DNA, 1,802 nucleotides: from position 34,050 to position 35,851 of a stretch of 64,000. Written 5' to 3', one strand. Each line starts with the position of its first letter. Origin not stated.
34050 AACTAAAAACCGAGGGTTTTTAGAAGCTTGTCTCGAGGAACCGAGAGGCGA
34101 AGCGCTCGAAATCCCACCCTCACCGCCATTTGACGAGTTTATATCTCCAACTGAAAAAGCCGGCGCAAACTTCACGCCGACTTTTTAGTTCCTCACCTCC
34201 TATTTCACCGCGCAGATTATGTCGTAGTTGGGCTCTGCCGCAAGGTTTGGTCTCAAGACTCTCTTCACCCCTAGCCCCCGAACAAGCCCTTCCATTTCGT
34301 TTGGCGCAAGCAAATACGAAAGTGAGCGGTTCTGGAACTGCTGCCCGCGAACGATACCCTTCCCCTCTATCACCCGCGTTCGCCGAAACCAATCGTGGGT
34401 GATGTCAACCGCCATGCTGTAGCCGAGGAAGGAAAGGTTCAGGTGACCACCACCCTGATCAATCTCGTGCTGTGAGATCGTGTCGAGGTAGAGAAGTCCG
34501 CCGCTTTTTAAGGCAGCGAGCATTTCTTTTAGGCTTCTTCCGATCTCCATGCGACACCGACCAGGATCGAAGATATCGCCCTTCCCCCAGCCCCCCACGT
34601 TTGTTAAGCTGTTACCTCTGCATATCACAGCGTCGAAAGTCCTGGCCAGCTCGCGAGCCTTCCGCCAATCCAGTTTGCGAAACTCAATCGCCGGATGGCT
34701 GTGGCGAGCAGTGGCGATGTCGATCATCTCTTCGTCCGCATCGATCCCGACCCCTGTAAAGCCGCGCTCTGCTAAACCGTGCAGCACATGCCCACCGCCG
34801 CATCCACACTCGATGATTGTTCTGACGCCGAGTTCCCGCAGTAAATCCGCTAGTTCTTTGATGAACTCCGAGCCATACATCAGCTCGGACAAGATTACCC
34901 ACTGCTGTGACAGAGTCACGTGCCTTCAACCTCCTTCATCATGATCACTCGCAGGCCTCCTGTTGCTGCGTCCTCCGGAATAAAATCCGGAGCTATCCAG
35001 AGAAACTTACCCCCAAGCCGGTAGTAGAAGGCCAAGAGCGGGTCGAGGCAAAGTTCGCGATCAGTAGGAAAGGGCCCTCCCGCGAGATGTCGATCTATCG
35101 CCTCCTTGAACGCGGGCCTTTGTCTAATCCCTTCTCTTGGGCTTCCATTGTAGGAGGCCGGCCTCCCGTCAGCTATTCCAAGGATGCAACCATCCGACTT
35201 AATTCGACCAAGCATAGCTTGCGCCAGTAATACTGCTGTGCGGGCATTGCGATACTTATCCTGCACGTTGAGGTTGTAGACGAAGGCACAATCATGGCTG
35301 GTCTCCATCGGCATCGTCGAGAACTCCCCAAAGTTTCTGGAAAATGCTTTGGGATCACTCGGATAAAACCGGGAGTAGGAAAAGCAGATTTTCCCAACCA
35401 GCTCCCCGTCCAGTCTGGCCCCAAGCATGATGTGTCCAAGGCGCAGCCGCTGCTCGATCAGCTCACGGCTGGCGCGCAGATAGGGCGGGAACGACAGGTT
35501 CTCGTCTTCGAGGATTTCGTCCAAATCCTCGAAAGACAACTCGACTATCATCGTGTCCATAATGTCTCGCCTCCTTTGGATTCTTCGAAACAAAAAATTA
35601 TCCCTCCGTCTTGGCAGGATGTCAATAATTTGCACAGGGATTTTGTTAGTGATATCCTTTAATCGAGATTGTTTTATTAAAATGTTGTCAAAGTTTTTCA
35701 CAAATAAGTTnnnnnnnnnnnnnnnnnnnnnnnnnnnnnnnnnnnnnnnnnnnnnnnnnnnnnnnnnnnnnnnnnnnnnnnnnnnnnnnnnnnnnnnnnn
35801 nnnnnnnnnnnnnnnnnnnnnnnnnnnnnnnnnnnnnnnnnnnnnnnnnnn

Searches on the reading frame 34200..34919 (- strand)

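Call 11: search_protein_families(library=pfam, max_evalue=0.1, proteins=[window:34200-34919:-])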
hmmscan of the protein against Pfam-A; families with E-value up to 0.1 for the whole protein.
window:34200-34919:- (239 aa): 8 families
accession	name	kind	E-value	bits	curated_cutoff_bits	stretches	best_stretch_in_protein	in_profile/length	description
PF13649.12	Methyltransf_25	-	2e-12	48.1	27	1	35-105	1-74/97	Methyltransferase domain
PF13489.12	Methyltransf_23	-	8.8e-11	42.2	27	1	22-153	8-125/164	Methyltransferase domain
PF13847.12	Methyltransf_31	-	3.1e-10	40.4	27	1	34-150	6-115/145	Methyltransferase domain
PF08241.18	Methyltransf_11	-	5.8e-10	40.1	21.2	1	37-144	2-94/95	Methyltransferase domain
PF08242.18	Methyltransf_12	-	1.8e-07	32.2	30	1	37-108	2-78/98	Methyltransferase domain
PF07021.18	MetW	-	0.0077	16.3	21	1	34-72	16-55/193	Methionine biosynthesis protein MetW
PF25216.1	Volactin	-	0.03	14.2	35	1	23-80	136-192/321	Volactin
PF13679.12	Methyltransf_32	-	0.037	14.4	27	1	18-75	11-75/143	Methyltransferase domain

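Call 12: search_protein_families(library=ncbifam, max_evalue=0.1, proteins=[window:34200-34919:-])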
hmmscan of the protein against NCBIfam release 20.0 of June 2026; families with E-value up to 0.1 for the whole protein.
window:34200-34919:- (239 aa): 23 families
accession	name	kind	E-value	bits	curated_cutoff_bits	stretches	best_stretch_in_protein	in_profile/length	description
NF051855.1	GlySarMtaseBact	equivalog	1.7e-11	44.3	350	1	24-148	46-161/259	glycine/sarcosine N-methyltransferase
TIGR01983.1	UbiG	equivalog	1.1e-08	34.6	102.95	1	29-100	47-122/228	bifunctional 2-polyprenyl-6-hydroxyphenol methylase/3-demethylubiquinol 3-O-methyltransferase UbiG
NF043040.1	corrin_prot_MT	hypoth_equivalog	3.7e-08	33.1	180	1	33-100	43-116/216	corrinoid protein-associated methyltransferase CpaM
TIGR02021.1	BchM-ChlM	equivalog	7.8e-07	28.7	158.9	1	30-100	53-124/218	magnesium protoporphyrin IX methyltransferase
NF050150.1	RiPP_MTase_ApyS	equivalog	4.4e-06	26.1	400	1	22-75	132-187/323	RiPP biosynthesis methyltransferase ApyS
NF045667.1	MTase_DVU1556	equivalog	4.6e-06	26.2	155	1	18-100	9-90/213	DVU_1556 family methyltransferase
NF004851.0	PRK06202.1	equivalog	6.1e-06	25.8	243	1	19-100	48-135/237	hypothetical protein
TIGR04290.1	meth_Rta_06860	hypoth_equivalog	3.4e-05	23.4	300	1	27-102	45-123/226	TIGR04290 family methyltransferase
TIGR02072.1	BioC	equivalog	0.00012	22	184.95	1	21-100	21-103/244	malonyl-ACP O-methyltransferase BioC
NF041820.1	daptide_MTase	equivalog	0.00012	21.6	175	1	20-80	26-85/243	daptide-type RiPP biosynthesis methyltransferase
NF045649.1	2X_seleno_MduS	exception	0.0033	16.5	380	1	17-72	27-82/338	methyltransferase domain-containing selenoprotein MduS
NF008686.0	PRK11705.1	equivalog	0.0048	16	400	1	34-102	170-236/383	cyclopropane fatty acyl phospholipid synthase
NF010703.0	PRK14103.1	equivalog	0.0058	16.1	320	1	27-88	22-84/256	trans-aconitate 2-methyltransferase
NF045825.1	FAmtase_mtf2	equivalog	0.011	15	400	1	36-100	65-129/248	fatty-acid O-methyltransferase Mtf2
TIGR04074.1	bacter_Hen1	equivalog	0.011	14.3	340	1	22-72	273-325/462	3' terminal RNA ribose 2'-O-methyltransferase Hen1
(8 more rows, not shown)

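Call 25: search_protein_families(library=padloc, max_evalue=0.1, proteins=[window:34200-34919:-])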
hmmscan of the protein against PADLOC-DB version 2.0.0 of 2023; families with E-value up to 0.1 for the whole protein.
window:34200-34919:- (239 aa): 1 family
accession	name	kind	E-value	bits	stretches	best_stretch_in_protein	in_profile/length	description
PDLC04134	mad2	-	5.4e-14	49.9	1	18-153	278-402/492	mads_2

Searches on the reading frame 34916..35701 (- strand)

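Call 11: search_protein_families(library=pfam, max_evalue=0.1, proteins=[window:34916-35701:-])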
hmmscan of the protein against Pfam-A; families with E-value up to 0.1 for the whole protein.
window:34916-35701:- (261 aa): 1 family
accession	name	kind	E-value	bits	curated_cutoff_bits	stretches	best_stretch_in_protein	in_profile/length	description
PF00583.31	Acetyltransf_1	-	0.0017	19.1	20.7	1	62-174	3-98/116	Acetyltransferase (GNAT) family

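Call 12: search_protein_families(library=ncbifam, max_evalue=0.1, proteins=[window:34916-35701:-])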
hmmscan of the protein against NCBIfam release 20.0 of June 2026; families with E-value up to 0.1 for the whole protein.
window:34916-35701:- (261 aa): 0 families

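Call 24: search_protein_families(library=phrogs, max_evalue=0.1, proteins=[window:34916-35701:-])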
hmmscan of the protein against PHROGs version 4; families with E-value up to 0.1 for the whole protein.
window:34916-35701:- (261 aa): 1 family
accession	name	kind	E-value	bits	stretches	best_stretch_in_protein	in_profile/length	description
phrog_1249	-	other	0.097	13.4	0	47-114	5-83/180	acetyltransferase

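Call 25: search_protein_families(library=padloc, max_evalue=0.1, proteins=[window:34916-35701:-])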
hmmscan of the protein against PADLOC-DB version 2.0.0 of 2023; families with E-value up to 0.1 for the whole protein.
window:34916-35701:- (261 aa): 0 families
